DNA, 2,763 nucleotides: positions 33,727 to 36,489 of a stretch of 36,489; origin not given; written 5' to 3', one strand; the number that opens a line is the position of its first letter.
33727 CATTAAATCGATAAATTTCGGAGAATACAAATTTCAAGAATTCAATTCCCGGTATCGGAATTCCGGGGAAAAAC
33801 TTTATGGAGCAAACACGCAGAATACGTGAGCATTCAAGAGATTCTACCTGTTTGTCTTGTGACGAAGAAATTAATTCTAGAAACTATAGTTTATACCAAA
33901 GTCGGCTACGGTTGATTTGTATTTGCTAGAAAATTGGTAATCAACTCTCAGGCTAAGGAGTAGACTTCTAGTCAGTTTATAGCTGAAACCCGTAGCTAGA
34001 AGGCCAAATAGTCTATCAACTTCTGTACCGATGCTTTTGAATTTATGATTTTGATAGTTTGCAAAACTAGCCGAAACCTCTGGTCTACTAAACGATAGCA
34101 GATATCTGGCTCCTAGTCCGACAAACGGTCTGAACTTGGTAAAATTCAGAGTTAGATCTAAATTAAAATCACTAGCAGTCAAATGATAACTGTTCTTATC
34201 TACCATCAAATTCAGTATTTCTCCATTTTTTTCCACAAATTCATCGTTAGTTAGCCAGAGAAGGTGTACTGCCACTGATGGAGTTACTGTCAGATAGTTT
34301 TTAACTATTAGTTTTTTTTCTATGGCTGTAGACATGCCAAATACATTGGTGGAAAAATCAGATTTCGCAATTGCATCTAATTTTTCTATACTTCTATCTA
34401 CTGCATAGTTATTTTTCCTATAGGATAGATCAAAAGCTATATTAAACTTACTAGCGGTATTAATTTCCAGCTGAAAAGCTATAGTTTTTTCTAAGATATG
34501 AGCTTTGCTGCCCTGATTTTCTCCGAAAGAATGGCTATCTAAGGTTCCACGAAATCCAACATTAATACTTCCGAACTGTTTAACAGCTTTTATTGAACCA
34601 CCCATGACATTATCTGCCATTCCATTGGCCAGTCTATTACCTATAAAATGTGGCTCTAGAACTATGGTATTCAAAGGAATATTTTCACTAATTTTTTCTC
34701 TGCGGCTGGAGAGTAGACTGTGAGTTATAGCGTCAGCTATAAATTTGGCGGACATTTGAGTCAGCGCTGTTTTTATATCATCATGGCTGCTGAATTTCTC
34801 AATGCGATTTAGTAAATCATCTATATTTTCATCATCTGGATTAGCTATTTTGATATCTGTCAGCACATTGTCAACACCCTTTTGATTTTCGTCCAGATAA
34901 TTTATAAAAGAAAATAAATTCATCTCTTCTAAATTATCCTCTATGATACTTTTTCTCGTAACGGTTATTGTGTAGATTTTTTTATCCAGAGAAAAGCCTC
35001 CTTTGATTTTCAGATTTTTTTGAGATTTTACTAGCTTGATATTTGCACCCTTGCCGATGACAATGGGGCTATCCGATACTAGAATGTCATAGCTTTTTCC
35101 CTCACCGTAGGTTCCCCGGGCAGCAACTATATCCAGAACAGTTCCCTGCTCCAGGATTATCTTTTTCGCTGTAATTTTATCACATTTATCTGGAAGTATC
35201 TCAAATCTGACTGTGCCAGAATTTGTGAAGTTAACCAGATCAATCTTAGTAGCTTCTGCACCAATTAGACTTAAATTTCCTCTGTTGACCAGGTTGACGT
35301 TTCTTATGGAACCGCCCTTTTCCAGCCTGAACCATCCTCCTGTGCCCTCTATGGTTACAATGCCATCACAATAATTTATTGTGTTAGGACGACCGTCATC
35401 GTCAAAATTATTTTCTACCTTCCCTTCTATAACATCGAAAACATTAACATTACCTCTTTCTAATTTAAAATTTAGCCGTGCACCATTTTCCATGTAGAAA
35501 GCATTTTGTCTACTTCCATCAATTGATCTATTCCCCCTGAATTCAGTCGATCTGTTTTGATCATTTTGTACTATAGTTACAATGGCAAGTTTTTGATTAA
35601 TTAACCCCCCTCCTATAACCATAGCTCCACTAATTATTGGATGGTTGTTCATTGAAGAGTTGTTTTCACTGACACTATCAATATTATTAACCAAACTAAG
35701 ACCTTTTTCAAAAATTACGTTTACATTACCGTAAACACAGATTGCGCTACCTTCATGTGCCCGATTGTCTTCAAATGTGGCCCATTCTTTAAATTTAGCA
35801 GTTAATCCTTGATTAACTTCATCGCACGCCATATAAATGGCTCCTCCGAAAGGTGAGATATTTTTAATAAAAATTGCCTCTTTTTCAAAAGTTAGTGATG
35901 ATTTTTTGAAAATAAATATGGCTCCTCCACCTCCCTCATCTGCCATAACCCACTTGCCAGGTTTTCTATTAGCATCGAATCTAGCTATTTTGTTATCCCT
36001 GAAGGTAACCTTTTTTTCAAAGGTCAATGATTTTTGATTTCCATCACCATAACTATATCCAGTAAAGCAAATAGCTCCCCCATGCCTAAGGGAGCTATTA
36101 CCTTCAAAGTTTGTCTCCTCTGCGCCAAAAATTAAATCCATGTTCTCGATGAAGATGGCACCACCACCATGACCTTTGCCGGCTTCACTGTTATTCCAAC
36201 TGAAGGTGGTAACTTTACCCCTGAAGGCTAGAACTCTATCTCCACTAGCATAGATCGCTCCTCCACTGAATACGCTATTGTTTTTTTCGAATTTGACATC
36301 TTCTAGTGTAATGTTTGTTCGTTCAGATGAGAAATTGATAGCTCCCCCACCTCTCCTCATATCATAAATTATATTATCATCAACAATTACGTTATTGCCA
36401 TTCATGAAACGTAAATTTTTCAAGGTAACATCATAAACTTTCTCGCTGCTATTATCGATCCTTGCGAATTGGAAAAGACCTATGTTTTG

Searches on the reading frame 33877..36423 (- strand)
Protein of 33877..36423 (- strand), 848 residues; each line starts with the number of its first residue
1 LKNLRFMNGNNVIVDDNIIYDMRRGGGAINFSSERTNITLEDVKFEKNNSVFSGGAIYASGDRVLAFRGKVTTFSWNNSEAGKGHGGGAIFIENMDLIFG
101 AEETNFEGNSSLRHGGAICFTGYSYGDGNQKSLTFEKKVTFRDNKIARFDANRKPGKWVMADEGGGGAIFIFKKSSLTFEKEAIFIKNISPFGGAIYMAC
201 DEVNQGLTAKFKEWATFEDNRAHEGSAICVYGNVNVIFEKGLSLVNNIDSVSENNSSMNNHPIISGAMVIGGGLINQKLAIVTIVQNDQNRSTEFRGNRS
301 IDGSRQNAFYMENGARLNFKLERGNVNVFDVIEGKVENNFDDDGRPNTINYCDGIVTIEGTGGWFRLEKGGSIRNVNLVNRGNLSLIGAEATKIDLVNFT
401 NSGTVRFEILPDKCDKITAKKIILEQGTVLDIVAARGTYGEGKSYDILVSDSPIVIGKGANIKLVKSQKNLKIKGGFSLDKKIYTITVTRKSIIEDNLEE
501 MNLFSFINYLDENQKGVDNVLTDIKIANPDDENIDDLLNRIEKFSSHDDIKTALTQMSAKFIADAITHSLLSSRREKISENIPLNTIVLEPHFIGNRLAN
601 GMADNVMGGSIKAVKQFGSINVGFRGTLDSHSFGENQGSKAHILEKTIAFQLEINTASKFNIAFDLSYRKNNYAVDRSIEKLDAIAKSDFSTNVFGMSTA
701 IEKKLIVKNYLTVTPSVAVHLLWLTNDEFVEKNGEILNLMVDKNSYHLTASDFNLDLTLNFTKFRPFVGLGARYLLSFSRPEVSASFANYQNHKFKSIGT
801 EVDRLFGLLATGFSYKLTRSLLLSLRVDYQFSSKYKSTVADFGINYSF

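Call 47: search_protein_families(library=pfam, proteins=[window:33877-36423:-], max_evalue=0.00001)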
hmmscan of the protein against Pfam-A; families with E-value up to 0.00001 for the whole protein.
window:33877-36423:- (848 aa): 2 families
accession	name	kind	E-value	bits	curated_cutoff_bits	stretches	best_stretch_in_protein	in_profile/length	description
PF03797.25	Autotransporter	-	9.3e-22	78.4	26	1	618-827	38-254/255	Autotransporter beta-domain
PF02415.23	Chlam_PMP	-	1.8e-09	37.3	20.6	0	104-120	2-18/19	Chlamydia polymorphic membrane protein (Chlamydia_PMP) repeat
